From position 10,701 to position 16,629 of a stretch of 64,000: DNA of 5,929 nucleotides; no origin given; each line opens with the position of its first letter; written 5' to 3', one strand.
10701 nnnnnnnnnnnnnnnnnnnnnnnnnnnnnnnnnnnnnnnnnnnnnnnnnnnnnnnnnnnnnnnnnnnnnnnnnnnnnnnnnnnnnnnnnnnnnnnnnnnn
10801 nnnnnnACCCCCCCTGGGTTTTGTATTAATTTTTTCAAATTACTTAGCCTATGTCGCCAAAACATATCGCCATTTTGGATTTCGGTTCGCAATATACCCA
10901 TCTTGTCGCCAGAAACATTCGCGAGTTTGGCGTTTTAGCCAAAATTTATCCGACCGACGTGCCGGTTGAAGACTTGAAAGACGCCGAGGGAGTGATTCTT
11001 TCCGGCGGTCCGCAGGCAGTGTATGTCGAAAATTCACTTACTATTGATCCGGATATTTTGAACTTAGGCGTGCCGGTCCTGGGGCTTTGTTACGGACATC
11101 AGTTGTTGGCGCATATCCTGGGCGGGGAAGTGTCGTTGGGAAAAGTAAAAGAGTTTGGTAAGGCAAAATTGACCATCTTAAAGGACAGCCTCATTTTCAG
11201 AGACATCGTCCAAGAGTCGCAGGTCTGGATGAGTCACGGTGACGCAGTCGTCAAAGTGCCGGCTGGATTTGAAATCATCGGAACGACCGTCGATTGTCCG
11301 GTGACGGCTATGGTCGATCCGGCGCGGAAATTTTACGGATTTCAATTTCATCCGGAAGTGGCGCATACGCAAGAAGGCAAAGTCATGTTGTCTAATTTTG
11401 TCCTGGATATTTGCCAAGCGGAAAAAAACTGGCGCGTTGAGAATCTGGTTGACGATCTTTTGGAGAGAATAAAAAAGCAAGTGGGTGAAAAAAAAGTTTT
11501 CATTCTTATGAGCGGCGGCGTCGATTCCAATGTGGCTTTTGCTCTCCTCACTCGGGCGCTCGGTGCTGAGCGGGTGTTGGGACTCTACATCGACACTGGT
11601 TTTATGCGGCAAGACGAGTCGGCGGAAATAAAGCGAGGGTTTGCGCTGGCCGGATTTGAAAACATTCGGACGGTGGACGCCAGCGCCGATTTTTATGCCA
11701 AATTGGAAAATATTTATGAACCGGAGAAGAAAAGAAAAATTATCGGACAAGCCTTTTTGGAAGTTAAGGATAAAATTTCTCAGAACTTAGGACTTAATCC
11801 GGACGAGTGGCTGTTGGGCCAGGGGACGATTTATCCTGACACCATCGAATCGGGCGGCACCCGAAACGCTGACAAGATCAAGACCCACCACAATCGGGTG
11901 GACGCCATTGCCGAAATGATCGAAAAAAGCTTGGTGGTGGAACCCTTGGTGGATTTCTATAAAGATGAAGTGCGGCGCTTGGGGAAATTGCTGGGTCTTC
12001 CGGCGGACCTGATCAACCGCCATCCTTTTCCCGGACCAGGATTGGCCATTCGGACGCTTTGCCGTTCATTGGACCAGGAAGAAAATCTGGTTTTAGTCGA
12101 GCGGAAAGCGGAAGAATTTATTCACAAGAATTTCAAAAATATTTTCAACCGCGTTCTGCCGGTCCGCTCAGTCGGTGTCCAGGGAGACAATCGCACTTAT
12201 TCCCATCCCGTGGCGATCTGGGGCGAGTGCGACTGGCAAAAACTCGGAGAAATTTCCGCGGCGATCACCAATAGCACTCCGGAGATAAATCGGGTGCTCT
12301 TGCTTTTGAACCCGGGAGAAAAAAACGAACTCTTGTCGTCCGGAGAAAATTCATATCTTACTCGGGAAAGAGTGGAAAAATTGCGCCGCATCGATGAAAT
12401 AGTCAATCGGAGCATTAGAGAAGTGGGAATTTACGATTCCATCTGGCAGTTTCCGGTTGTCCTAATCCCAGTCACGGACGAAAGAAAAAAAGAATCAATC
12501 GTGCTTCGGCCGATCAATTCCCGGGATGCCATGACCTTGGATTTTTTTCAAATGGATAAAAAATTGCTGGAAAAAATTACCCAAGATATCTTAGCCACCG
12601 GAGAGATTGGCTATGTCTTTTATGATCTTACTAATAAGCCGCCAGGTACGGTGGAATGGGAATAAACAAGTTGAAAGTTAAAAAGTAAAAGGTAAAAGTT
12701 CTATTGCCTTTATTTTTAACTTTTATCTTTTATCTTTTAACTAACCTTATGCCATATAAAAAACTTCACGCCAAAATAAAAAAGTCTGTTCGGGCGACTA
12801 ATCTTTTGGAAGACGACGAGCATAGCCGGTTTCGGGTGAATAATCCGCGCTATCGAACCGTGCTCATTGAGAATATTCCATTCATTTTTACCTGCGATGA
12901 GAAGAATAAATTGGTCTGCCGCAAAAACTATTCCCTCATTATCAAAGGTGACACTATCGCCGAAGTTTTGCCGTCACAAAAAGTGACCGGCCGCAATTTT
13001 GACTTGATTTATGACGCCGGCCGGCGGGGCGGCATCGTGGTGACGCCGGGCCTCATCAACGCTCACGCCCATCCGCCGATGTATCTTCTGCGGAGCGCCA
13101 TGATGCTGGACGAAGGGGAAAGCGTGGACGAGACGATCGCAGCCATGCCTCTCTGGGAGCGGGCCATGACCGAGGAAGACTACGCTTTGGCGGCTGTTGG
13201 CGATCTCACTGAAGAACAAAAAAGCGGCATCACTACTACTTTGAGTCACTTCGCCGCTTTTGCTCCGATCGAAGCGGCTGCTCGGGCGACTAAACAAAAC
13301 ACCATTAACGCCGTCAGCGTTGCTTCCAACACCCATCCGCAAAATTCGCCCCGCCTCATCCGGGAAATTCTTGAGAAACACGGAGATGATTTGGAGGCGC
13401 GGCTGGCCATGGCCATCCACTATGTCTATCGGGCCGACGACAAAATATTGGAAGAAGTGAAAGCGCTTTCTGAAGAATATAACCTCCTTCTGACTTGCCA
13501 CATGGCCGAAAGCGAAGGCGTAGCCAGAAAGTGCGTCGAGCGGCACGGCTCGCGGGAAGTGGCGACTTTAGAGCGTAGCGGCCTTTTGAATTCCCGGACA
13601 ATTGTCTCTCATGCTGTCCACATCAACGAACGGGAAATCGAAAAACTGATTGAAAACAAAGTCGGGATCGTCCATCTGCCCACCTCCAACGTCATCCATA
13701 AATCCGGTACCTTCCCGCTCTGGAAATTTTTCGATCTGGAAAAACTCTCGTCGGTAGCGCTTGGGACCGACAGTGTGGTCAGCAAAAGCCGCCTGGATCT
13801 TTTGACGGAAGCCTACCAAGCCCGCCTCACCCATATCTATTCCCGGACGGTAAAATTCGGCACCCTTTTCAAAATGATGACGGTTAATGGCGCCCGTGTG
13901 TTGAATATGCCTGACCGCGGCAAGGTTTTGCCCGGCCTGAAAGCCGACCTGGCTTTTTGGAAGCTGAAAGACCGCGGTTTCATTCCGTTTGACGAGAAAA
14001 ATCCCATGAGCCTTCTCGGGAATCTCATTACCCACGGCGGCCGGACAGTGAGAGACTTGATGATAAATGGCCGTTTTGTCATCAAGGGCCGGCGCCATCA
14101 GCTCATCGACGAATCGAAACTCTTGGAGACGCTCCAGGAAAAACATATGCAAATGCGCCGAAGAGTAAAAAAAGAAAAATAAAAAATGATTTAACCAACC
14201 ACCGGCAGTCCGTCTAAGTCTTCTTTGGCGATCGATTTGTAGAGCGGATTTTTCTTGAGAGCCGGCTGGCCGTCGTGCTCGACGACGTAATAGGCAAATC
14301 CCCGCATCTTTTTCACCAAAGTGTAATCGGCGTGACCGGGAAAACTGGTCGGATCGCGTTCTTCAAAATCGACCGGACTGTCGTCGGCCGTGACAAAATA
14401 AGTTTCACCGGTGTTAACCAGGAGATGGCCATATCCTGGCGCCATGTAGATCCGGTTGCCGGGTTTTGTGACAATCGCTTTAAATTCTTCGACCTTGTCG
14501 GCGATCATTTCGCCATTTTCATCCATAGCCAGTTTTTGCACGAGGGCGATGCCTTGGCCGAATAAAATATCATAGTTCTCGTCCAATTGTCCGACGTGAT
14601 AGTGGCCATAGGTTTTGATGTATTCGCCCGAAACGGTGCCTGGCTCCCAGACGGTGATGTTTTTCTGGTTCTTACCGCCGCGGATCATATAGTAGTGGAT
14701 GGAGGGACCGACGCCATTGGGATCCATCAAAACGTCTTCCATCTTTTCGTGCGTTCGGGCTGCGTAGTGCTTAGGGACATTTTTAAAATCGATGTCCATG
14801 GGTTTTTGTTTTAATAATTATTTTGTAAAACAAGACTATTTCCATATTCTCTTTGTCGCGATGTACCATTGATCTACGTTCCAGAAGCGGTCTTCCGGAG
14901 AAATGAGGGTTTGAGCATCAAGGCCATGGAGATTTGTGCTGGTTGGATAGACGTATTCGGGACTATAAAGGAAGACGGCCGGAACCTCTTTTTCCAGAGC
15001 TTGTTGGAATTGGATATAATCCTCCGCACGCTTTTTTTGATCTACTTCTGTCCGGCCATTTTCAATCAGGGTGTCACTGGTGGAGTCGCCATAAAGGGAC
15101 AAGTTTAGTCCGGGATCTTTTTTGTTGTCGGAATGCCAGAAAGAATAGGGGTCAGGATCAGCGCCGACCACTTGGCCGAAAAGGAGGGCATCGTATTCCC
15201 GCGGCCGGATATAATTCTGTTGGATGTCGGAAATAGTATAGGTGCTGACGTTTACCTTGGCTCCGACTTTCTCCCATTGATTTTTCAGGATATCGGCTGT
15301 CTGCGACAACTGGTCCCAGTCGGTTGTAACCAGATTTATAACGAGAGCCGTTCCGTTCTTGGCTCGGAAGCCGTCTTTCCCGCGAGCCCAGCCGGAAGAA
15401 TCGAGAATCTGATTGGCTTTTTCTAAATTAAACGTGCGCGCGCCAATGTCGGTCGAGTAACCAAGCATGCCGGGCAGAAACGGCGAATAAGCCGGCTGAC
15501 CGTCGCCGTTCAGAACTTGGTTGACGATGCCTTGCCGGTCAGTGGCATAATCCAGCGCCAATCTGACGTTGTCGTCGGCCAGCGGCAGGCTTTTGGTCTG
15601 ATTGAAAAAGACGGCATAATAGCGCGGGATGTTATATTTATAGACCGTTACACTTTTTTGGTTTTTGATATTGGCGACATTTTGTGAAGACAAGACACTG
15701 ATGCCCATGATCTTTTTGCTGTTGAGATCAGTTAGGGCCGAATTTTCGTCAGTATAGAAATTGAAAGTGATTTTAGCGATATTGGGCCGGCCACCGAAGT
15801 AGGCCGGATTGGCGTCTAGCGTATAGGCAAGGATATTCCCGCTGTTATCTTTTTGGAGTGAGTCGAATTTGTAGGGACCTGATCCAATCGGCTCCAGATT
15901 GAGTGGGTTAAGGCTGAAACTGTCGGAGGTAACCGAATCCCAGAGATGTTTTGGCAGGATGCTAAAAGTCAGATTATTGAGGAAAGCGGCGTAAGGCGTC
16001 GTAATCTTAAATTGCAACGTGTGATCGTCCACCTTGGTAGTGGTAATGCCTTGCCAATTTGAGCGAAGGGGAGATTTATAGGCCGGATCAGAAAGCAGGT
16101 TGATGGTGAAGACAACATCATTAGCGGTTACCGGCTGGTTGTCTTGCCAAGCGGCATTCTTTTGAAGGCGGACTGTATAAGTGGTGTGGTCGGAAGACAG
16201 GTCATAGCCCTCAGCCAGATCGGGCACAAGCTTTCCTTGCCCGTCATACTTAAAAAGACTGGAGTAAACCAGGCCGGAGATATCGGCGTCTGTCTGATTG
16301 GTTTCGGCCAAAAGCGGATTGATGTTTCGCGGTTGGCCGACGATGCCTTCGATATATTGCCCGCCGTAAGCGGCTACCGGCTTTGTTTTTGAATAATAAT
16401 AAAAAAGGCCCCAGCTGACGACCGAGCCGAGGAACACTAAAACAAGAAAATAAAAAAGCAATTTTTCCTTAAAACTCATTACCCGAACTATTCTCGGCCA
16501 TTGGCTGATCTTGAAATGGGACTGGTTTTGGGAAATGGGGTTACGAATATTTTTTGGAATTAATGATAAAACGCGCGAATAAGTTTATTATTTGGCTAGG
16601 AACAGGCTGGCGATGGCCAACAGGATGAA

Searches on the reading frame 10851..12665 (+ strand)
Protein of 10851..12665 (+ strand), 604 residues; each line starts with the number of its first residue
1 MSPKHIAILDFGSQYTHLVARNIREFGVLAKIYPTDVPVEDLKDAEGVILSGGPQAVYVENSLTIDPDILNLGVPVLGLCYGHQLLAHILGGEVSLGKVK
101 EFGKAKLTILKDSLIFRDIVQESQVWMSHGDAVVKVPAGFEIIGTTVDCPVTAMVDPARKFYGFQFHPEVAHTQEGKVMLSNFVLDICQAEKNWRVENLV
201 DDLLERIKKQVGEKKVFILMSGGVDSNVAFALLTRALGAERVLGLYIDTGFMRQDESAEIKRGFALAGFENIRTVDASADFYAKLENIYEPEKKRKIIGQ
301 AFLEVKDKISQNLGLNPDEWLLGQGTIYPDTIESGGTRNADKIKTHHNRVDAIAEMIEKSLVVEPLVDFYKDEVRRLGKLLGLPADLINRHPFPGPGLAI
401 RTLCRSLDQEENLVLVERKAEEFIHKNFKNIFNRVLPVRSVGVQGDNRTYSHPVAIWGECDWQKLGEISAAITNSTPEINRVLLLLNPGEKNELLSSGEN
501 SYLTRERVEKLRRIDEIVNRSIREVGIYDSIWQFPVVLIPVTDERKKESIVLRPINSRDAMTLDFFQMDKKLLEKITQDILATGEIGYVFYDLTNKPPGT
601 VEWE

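Call 62: search_protein_families(library=pfam, proteins=[window:10851-12665:+], max_evalue=0.00001)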
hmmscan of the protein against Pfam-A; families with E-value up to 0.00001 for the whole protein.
window:10851-12665:+ (604 aa): 4 families
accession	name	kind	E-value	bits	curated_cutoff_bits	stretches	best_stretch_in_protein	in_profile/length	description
PF00117.34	GATase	-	2.5e-44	151.7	22.8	1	8-186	2-189/190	Glutamine amidotransferase class-I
PF00958.27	GMP_synt_C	-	4.3e-26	91.2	27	2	522-603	3-92/92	GMP synthase C terminal domain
PF02540.23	NAD_synthase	-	5.7e-09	35.9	21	0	198-257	4-61/242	NAD synthase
PF07722.19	Peptidase_C26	-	1.3e-08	35.4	20.5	1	68-169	100-219/219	Peptidase C26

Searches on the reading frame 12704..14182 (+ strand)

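Call 62: search_protein_families(library=pfam, proteins=[window:12704-14182:+], max_evalue=0.00001)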
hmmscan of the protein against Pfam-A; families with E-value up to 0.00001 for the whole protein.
window:12704-14182:+ (492 aa): 2 families
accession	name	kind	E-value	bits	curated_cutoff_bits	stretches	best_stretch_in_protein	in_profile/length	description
PF01979.26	Amidohydro_1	-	3e-38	132.4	25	1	112-458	1-344/345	Amidohydrolase family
PF07969.17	Amidohydro_3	-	6.2e-08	33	29.7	0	380-424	404-446/472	Amidohydrolase family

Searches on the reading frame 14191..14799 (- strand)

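Call 63: search_protein_families(library=pfam, proteins=[window:14191-14799:-], max_evalue=0.00001)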
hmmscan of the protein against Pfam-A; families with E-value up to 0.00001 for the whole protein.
window:14191-14799:- (202 aa): 1 family
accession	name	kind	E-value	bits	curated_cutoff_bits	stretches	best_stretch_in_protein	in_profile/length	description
PF06560.17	GPI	-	6.7e-17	61.8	20.7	1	41-182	47-175/182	Glucose-6-phosphate isomerase (GPI)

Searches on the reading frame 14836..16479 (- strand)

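Call 63: search_protein_families(library=pfam, proteins=[window:14836-16479:-], max_evalue=0.00001)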
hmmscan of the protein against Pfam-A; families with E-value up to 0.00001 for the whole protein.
window:14836-16479:- (547 aa): 1 family
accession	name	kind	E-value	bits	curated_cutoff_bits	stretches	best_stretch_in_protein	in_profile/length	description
PF00496.27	SBP_bac_5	-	9.7e-80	268.9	32.4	1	83-450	1-359/368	Bacterial extracellular solute-binding proteins, family 5 Middle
